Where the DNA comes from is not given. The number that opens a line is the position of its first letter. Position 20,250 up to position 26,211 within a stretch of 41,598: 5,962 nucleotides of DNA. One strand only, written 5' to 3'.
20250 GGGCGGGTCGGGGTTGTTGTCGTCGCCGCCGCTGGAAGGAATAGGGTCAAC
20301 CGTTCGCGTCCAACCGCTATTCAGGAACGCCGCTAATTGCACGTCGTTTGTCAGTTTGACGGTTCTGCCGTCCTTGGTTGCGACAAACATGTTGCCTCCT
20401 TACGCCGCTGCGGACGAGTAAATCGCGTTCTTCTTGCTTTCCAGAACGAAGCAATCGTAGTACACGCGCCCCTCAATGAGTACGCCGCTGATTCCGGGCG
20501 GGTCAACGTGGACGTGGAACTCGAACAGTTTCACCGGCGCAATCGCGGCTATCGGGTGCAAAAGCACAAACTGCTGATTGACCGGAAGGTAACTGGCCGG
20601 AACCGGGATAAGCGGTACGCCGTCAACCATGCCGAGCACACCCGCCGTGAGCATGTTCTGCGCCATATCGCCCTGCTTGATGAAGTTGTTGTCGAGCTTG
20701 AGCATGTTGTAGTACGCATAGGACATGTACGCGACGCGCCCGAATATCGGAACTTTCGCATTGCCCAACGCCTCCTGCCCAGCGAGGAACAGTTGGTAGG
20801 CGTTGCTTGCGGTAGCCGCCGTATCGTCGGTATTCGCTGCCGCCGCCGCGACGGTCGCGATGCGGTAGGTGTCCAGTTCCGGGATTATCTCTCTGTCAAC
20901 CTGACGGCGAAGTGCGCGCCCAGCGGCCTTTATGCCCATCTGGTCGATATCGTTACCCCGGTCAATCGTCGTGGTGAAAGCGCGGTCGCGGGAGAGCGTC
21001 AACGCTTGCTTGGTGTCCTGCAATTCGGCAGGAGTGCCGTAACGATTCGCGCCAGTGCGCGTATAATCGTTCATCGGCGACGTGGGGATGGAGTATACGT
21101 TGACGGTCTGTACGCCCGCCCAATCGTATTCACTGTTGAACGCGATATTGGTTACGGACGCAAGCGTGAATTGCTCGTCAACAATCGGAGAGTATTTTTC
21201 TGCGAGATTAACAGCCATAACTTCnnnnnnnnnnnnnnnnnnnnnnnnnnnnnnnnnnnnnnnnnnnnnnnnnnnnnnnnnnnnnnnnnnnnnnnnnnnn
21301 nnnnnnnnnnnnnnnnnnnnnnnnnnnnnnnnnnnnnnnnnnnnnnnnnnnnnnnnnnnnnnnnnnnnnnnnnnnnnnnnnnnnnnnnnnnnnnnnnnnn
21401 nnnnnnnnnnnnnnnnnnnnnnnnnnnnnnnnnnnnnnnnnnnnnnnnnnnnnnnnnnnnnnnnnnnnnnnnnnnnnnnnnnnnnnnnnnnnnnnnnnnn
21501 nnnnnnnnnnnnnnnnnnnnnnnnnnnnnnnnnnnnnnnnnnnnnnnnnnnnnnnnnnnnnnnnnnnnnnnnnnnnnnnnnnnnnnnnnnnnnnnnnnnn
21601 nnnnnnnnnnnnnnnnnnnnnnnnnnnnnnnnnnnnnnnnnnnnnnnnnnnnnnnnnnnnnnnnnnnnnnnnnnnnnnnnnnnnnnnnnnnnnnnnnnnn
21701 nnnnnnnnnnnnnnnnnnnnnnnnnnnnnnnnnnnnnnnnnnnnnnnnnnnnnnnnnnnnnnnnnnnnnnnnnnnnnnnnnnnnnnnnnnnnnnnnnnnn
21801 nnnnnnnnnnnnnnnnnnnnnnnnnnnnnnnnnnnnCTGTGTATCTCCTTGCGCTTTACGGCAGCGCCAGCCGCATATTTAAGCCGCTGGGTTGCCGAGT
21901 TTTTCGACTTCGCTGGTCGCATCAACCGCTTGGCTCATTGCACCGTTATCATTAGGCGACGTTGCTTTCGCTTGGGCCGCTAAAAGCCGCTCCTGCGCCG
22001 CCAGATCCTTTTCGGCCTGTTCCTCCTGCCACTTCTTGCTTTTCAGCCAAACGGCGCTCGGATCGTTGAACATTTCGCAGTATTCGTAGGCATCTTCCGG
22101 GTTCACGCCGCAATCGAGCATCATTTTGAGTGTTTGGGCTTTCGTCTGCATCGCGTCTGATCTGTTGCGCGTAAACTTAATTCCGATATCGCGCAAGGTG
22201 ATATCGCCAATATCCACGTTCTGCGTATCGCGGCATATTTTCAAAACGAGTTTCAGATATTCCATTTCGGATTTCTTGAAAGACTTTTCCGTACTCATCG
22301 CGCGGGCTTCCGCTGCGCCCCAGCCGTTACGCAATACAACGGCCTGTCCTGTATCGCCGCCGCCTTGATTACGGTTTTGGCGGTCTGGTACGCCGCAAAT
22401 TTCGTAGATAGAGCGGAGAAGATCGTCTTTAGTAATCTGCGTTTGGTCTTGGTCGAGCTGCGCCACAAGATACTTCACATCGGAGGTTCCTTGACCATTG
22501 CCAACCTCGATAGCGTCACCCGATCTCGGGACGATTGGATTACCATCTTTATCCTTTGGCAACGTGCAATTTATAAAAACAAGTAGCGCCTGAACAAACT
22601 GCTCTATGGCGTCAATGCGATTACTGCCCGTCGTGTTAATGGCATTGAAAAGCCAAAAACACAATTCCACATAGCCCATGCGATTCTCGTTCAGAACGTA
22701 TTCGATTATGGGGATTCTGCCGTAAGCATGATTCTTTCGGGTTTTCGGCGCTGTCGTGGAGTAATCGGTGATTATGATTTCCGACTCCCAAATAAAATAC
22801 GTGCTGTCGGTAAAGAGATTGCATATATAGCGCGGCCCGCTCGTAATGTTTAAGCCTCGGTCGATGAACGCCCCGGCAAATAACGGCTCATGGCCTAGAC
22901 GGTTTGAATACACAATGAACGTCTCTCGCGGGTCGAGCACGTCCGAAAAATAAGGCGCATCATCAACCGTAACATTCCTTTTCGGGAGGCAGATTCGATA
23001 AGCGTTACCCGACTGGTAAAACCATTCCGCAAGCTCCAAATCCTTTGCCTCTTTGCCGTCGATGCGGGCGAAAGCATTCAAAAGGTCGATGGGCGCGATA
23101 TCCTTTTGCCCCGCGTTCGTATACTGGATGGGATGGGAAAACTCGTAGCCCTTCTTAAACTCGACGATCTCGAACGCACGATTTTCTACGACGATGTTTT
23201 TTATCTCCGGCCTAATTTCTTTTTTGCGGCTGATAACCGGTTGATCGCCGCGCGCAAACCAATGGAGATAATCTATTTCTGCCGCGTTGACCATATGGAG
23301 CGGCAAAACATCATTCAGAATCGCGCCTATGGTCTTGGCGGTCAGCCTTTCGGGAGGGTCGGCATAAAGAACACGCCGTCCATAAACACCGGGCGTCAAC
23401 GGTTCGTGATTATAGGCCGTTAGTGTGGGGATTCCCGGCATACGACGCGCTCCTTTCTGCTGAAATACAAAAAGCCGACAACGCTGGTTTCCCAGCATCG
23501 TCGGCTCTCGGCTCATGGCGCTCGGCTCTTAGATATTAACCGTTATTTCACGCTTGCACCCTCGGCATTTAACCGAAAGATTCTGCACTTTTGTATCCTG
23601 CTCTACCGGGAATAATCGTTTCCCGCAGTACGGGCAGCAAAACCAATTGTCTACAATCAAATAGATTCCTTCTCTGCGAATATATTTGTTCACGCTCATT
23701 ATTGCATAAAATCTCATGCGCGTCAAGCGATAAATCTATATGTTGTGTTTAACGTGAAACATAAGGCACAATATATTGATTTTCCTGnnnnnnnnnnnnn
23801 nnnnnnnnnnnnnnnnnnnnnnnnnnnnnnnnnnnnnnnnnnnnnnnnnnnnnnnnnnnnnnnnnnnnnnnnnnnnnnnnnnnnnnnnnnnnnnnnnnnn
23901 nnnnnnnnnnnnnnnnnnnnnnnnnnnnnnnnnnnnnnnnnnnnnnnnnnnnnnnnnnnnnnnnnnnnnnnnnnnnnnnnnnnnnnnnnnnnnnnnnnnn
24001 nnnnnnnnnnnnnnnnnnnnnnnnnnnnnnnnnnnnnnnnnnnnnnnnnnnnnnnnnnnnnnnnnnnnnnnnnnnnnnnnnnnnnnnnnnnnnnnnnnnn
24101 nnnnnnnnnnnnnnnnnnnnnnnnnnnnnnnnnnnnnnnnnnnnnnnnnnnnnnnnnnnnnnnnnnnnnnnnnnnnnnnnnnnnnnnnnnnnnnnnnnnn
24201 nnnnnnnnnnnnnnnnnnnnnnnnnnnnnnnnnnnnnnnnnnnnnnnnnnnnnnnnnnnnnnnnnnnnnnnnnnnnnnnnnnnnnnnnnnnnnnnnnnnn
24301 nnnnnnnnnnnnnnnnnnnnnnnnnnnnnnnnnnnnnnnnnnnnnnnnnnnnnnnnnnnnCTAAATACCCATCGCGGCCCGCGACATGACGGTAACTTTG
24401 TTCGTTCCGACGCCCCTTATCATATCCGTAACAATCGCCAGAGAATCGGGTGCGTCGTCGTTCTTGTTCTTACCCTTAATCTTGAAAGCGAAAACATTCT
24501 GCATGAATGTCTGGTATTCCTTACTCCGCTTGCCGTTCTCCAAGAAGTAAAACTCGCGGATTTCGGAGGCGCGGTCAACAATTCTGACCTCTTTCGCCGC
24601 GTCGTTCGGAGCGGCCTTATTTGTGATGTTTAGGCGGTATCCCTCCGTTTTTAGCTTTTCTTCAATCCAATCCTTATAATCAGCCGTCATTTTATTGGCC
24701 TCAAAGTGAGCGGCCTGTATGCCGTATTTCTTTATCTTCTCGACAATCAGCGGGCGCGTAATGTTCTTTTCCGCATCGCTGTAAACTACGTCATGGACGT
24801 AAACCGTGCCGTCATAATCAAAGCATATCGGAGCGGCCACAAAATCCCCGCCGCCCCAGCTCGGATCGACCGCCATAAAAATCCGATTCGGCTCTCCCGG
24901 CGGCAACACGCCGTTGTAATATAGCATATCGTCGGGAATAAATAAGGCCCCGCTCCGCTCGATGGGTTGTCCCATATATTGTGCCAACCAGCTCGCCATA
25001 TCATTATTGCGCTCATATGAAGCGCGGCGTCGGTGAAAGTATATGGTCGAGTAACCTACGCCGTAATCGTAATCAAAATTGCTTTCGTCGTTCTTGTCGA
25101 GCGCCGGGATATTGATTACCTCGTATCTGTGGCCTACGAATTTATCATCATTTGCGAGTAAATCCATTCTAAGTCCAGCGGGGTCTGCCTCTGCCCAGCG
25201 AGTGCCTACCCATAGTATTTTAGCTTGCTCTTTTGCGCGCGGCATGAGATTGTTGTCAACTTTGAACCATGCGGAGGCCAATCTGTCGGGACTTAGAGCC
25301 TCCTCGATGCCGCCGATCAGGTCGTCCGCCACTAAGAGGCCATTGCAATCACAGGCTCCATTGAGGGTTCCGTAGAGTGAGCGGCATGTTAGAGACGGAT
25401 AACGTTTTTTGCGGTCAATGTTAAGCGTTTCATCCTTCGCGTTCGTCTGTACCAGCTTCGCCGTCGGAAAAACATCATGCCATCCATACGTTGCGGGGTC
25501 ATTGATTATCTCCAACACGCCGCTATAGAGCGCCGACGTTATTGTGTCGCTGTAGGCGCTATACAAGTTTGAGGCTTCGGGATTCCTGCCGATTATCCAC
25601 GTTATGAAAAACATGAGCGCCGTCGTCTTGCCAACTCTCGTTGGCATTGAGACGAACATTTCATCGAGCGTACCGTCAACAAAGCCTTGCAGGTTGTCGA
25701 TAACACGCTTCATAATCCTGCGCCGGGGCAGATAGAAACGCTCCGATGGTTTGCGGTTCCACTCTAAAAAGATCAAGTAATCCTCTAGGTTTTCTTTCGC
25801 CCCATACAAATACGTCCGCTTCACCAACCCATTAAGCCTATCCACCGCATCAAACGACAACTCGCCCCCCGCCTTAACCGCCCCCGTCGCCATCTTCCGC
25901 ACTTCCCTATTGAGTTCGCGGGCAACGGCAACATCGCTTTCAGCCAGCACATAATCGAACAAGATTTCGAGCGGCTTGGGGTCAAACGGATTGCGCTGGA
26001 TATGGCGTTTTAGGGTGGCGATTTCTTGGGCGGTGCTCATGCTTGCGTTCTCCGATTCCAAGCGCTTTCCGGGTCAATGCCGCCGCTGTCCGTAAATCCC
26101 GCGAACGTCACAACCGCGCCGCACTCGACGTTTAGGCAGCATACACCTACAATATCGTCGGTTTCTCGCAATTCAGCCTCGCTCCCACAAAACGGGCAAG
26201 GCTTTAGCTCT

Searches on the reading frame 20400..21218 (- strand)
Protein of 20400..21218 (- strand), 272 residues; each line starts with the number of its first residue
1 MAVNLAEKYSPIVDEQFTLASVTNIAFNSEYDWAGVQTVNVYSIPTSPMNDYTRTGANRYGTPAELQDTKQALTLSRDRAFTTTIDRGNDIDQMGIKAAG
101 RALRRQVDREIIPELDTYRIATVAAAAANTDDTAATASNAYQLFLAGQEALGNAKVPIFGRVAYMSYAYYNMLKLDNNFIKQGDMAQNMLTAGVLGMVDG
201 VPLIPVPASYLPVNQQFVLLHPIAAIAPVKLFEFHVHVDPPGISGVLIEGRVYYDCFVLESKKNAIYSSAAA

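Call 26: search_protein_families(library=phrogs, proteins=[window:20400-21218:-], max_evalue=0.00001)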
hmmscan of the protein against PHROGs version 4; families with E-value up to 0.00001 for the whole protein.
window:20400-21218:- (272 aa): 2 families
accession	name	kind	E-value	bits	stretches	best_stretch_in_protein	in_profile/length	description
phrog_422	-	head and packaging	3.6e-52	178.7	1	1-271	3-293/297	major head protein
phrog_267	-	head and packaging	1.4e-19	71.5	1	6-208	42-258/410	major head protein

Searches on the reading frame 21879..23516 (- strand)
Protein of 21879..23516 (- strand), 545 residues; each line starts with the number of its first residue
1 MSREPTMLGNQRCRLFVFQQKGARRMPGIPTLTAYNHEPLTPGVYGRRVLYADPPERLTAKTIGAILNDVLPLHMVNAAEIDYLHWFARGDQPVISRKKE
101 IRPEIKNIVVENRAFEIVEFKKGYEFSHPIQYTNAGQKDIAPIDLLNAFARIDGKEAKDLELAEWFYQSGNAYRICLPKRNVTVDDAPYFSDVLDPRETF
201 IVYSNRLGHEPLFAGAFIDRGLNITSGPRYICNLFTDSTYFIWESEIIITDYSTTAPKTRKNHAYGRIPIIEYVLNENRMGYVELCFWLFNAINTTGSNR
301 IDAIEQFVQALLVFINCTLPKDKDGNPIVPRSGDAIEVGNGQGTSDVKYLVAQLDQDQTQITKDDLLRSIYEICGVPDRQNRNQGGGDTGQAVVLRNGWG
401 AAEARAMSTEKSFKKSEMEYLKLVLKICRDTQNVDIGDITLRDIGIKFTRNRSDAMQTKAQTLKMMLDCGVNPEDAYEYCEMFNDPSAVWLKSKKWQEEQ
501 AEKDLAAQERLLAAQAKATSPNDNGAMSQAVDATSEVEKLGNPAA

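Call 26: search_protein_families(library=phrogs, proteins=[window:21879-23516:-], max_evalue=0.00001)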
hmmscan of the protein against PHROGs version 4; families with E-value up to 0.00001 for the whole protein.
window:21879-23516:- (545 aa): 2 families
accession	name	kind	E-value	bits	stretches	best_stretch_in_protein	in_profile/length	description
phrog_64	-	head and packaging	4.1e-56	191.6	1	63-525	74-523/547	portal protein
phrog_9064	-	head and packaging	3.8e-06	27.6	1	342-468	57-175/228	portal protein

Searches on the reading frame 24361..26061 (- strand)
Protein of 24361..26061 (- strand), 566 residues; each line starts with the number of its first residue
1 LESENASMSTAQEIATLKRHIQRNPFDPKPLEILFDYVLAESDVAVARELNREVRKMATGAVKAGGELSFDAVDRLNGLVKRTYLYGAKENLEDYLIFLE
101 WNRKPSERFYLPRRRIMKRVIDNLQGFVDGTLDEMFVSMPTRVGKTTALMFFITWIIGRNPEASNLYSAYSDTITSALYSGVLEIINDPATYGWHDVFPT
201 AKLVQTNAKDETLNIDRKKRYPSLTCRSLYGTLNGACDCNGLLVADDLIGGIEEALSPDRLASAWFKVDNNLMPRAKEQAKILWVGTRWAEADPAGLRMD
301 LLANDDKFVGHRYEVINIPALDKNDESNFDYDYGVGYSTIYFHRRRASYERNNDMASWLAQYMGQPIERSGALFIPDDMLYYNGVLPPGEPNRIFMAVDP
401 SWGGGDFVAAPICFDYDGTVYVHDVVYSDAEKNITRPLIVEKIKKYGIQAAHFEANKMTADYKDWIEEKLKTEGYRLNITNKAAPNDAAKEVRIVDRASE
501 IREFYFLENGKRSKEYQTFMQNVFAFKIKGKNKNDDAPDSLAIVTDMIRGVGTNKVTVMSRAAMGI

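Call 26: search_protein_families(library=phrogs, proteins=[window:24361-26061:-], max_evalue=0.00001)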
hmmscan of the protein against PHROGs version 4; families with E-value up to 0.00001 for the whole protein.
window:24361-26061:- (566 aa): 3 families
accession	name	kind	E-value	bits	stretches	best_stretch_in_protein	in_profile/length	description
phrog_38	-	head and packaging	2e-51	176.6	1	63-552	266-707/760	terminase large subunit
phrog_30251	-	head and packaging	3.8e-28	99.2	1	106-537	29-449/799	terminase large subunit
phrog_4758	-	head and packaging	4.1e-25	89.5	1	89-326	17-241/243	terminase large subunit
